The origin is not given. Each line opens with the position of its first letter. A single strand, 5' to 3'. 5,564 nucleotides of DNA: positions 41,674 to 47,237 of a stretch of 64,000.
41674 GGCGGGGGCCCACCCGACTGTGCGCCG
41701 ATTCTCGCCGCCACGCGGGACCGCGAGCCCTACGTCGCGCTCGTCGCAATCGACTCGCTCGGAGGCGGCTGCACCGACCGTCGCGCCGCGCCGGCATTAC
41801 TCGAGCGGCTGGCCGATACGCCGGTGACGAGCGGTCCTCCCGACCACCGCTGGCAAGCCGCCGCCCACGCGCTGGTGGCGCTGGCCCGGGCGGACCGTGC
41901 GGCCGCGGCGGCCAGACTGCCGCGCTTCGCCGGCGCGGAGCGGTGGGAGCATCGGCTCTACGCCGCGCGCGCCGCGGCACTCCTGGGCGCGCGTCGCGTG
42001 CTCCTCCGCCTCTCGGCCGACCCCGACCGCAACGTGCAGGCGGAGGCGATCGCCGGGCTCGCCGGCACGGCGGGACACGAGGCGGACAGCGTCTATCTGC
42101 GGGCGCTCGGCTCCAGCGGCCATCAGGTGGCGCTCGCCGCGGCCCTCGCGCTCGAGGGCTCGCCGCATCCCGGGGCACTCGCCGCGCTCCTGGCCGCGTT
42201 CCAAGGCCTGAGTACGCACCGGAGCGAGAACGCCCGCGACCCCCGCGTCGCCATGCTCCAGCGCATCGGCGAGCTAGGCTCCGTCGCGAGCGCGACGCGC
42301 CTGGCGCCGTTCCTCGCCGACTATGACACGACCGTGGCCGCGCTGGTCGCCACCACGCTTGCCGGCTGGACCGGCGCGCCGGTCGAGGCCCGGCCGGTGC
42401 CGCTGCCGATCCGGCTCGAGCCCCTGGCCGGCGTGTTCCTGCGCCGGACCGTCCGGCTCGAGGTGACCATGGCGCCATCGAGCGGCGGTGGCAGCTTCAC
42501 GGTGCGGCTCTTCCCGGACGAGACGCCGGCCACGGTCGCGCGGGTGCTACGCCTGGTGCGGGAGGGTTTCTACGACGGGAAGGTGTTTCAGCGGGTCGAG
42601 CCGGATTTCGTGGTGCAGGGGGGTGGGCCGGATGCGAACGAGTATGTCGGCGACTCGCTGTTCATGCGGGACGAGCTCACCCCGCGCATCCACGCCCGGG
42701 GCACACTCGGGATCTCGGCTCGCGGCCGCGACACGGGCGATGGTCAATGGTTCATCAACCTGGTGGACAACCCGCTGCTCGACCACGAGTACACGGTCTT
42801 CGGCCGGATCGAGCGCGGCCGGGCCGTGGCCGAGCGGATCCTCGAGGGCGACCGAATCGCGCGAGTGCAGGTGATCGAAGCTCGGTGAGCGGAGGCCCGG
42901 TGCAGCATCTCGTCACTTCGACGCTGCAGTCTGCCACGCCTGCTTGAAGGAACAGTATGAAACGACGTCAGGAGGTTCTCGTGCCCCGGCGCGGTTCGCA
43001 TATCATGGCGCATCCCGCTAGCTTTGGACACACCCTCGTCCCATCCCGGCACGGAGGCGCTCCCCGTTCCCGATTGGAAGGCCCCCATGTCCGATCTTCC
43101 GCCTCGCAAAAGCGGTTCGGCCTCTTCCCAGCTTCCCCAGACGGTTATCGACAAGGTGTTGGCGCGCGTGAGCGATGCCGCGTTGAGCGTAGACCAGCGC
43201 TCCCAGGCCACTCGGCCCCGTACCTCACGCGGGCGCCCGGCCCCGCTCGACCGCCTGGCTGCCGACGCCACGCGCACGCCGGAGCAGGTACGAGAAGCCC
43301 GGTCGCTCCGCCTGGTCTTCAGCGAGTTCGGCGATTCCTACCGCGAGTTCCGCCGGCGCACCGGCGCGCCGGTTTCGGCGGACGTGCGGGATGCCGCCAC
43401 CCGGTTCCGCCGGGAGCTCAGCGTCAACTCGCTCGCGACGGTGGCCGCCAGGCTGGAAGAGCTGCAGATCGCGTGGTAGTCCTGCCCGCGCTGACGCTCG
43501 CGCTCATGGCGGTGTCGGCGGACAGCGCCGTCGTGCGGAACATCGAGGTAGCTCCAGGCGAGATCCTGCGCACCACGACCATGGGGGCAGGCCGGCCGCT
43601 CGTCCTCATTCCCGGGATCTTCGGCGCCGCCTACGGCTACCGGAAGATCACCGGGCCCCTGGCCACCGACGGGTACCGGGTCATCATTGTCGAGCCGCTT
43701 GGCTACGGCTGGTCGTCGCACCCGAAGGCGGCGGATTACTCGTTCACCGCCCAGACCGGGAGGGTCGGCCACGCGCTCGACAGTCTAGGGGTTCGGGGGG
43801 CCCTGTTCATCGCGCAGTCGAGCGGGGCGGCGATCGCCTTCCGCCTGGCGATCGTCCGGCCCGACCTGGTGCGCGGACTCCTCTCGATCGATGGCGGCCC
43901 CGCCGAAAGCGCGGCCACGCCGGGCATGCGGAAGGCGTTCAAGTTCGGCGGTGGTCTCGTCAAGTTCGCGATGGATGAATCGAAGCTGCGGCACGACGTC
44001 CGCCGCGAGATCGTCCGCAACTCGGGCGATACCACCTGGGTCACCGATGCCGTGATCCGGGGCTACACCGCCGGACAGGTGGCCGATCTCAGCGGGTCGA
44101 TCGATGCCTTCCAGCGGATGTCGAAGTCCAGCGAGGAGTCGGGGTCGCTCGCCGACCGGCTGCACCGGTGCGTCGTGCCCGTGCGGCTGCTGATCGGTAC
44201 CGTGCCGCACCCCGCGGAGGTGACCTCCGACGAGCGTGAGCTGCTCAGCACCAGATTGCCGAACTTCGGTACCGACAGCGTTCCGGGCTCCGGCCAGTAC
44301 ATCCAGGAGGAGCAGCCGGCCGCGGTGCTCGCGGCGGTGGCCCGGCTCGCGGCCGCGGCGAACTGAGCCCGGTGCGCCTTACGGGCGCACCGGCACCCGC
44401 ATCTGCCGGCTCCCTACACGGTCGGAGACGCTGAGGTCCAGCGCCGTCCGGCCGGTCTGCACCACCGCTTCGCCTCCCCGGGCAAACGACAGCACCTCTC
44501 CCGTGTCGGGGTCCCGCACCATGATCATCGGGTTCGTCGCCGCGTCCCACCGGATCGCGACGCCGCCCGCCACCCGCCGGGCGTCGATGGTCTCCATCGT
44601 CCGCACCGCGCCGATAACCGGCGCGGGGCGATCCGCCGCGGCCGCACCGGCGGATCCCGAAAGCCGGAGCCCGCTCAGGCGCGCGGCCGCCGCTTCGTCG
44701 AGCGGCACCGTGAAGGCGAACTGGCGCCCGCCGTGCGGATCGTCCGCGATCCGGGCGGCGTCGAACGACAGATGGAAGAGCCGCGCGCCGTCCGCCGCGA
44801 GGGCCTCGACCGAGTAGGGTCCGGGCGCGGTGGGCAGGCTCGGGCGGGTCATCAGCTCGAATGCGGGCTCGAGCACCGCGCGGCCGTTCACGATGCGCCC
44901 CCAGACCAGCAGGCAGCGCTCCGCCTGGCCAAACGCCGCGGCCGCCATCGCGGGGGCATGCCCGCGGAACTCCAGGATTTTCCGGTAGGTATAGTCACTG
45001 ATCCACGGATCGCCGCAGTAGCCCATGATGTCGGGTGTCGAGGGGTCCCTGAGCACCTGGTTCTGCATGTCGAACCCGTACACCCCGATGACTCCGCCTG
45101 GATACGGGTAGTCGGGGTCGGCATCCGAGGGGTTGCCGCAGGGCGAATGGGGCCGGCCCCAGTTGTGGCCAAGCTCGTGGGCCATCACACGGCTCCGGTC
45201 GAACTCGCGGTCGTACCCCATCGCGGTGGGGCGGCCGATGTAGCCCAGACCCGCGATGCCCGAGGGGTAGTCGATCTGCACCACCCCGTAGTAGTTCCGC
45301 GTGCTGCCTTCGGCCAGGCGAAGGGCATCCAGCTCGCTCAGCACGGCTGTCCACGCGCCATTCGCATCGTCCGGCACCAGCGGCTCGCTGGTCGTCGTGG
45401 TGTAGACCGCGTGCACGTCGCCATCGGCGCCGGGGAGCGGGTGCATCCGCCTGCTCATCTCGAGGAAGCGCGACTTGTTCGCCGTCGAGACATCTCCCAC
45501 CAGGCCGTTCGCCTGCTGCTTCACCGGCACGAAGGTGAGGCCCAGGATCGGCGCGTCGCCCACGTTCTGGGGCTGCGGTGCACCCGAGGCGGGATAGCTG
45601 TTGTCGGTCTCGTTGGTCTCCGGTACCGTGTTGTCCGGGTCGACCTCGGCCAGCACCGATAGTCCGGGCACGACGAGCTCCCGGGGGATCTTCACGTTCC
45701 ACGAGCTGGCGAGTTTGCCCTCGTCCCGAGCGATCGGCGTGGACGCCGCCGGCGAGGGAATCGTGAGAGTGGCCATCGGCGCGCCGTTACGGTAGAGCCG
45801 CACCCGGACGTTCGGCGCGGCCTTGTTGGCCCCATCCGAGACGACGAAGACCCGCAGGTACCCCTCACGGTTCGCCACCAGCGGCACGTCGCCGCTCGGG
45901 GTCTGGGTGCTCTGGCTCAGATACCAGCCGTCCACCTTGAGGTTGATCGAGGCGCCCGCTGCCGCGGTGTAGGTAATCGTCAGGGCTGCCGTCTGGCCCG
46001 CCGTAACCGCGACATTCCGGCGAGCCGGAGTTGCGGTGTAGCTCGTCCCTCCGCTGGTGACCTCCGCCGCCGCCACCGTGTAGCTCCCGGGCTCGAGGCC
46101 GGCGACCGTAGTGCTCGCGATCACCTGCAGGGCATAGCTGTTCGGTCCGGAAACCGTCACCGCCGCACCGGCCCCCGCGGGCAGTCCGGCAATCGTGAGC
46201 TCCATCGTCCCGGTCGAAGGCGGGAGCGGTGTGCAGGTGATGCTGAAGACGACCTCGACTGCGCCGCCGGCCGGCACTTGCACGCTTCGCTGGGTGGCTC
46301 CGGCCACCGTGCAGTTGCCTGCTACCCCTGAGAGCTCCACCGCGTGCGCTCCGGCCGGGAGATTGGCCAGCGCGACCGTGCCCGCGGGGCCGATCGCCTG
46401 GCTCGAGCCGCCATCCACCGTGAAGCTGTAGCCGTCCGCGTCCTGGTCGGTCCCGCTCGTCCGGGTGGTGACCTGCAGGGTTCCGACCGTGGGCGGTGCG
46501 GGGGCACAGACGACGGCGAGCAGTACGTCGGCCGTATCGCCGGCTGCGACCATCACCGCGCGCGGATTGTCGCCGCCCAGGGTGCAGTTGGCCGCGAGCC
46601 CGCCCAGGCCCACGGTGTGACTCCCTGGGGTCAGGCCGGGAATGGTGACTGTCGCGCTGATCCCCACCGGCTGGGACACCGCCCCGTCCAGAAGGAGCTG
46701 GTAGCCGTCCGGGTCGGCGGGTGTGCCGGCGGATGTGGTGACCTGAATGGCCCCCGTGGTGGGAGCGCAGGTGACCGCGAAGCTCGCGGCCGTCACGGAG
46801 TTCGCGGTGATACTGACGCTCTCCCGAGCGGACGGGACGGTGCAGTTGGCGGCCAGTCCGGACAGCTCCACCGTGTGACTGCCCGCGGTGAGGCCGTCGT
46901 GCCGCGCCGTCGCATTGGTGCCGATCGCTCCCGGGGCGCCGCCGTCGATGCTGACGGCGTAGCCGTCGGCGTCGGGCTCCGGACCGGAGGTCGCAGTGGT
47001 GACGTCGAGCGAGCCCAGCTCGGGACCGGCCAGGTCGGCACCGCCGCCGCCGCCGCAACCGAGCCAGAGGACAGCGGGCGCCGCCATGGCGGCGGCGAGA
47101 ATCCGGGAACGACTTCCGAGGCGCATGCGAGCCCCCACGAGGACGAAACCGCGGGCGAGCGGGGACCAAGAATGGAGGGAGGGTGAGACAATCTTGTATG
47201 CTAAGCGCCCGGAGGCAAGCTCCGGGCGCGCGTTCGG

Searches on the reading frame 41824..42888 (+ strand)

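Call 61: search_protein_families(library=pfam, proteins=[window:41824-42888:+], max_evalue=0.0001)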
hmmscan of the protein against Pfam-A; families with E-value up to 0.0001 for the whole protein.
window:41824-42888:+ (354 aa): 2 families
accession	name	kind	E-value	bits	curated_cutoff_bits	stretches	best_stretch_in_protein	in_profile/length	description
PF00160.26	Pro_isomerase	-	2.3e-29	103.1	21.7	1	222-343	9-141/159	Cyclophilin type peptidyl-prolyl cis-trans isomerase/CLD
PF13646.12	HEAT_2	-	2.1e-05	25.1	27.7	0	60-126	5-71/88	HEAT repeats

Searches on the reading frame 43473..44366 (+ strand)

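Call 61: search_protein_families(library=pfam, proteins=[window:43473-44366:+], max_evalue=0.0001)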
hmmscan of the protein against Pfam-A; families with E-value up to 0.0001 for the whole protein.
window:43473-44366:+ (297 aa): 2 families
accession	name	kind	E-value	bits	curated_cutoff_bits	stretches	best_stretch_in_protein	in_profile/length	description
PF00561.26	Abhydrolase_1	-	2.1e-16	60.7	25.8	1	42-144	2-104/245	alpha/beta hydrolase fold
PF12697.13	Abhydrolase_6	-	1.9e-10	42.2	26.3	1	43-288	1-217/217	Alpha/beta hydrolase family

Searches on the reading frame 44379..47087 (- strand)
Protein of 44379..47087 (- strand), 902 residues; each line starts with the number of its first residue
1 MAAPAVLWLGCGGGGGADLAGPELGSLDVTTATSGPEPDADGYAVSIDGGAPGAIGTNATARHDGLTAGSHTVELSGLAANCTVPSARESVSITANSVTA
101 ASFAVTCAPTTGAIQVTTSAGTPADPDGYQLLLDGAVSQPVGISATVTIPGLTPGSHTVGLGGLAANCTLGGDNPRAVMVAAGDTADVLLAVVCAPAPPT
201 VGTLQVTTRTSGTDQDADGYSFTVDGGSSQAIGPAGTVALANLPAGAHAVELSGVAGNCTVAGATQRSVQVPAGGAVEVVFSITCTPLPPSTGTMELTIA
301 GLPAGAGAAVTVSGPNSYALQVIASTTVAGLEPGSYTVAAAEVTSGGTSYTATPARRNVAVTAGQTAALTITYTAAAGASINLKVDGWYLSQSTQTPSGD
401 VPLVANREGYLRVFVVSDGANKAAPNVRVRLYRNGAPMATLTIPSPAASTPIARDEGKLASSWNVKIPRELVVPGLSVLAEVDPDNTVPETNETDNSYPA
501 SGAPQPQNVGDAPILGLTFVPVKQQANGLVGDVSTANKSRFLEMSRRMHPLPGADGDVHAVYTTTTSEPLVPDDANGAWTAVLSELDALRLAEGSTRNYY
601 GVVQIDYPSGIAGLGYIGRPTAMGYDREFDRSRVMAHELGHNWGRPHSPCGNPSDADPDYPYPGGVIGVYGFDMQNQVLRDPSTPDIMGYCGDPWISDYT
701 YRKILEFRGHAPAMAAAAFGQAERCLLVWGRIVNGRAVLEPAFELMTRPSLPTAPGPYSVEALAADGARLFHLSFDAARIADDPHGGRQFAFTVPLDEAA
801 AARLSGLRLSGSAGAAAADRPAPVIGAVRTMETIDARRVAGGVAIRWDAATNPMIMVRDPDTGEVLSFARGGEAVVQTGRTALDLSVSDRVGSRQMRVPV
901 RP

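Call 45: search_protein_families(library=pfam, proteins=[window:44379-47087:-], max_evalue=0.001)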
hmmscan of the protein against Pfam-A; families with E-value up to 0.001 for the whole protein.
window:44379-47087:- (902 aa): 2 families
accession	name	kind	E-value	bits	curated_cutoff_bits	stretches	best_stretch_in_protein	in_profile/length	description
PF10462.15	Peptidase_M66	-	6.4e-06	25.8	20.6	1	607-686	171-248/306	Peptidase M66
PF07705.17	CARDB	-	8.3e-06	26.4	22.7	1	421-498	32-99/101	CARDB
